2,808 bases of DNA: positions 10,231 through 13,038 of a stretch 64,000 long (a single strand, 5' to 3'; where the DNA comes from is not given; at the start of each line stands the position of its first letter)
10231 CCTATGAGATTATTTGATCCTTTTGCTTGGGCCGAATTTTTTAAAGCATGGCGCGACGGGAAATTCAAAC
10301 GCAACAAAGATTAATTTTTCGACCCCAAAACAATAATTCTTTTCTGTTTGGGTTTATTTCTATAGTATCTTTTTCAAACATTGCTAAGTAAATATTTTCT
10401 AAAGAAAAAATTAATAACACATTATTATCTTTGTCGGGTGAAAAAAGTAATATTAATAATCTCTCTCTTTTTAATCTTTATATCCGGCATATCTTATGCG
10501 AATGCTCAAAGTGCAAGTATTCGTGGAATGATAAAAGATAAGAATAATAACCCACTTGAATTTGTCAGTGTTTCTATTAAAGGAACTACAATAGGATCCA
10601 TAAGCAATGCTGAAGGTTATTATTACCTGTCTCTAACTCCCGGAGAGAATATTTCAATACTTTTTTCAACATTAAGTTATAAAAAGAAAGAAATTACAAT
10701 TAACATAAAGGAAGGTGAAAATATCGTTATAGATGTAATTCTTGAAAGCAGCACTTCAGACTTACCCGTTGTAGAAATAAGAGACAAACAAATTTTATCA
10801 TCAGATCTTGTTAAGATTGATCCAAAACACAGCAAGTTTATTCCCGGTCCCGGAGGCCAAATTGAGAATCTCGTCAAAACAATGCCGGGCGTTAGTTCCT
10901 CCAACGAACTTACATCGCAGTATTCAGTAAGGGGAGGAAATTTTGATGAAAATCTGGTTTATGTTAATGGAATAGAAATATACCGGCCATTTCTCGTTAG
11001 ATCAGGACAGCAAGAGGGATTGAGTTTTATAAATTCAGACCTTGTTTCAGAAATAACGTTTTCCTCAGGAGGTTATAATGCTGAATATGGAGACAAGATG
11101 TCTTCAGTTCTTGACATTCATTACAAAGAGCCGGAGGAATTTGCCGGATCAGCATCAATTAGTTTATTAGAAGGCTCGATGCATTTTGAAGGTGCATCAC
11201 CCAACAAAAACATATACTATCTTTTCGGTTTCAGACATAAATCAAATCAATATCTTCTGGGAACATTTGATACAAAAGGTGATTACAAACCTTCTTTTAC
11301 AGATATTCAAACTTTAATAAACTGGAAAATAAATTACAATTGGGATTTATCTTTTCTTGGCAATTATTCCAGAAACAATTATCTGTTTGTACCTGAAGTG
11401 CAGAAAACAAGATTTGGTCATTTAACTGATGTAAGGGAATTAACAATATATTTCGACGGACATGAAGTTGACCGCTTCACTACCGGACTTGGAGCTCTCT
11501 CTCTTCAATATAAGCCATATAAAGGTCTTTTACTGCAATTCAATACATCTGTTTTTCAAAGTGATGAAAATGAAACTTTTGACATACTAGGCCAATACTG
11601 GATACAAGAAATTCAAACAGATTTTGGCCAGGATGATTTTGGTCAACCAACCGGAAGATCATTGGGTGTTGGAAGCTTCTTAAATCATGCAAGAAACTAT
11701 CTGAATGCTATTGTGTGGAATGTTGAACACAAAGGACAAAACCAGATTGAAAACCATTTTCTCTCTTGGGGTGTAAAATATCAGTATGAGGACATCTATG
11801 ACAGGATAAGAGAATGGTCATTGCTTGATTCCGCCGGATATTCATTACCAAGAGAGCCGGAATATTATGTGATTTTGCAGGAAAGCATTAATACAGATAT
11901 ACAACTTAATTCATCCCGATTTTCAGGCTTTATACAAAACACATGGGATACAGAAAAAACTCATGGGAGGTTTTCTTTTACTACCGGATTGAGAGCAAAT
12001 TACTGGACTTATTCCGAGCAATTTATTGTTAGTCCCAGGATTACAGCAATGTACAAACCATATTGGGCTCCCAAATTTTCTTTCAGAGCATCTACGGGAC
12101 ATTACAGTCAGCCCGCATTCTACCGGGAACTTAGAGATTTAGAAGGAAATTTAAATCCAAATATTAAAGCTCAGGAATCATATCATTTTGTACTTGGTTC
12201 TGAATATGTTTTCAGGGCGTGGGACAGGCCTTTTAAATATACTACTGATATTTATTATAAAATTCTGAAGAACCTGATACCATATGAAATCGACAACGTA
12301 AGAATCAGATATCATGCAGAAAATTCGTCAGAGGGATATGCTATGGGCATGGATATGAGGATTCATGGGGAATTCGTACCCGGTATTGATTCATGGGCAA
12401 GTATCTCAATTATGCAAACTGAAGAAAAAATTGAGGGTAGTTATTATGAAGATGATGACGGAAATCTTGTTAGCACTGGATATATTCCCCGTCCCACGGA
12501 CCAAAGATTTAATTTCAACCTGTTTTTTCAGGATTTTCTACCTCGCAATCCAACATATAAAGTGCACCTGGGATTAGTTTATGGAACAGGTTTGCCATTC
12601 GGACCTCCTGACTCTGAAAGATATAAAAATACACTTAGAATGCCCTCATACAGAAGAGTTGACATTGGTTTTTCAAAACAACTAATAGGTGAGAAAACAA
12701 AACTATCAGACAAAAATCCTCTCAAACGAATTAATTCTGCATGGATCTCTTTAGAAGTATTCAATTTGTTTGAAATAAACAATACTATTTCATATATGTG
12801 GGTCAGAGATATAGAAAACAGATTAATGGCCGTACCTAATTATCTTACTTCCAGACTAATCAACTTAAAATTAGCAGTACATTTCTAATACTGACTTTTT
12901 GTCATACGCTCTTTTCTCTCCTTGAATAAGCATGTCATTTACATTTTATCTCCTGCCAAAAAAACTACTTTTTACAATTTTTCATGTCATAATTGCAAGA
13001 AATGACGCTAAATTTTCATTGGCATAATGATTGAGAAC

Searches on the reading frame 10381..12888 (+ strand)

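Call 52: search_protein_families(library=pfam, proteins=[window:10381-12888:+], max_evalue=0.00001)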
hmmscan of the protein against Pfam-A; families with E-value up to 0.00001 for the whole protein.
window:10381-12888:+ (835 aa): 3 families
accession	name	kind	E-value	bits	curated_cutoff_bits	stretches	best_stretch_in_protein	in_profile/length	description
PF13715.12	CarbopepD_reg_2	-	5.7e-17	62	32.2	1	47-131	1-86/88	CarboxypepD_reg-like domain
PF13620.12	CarboxypepD_reg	-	1.5e-09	38.5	32.3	1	46-121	1-81/82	Carboxypeptidase regulatory-like domain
PF07715.20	Plug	-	8.3e-09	36.4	23.9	1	159-238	23-101/107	TonB-dependent Receptor Plug Domain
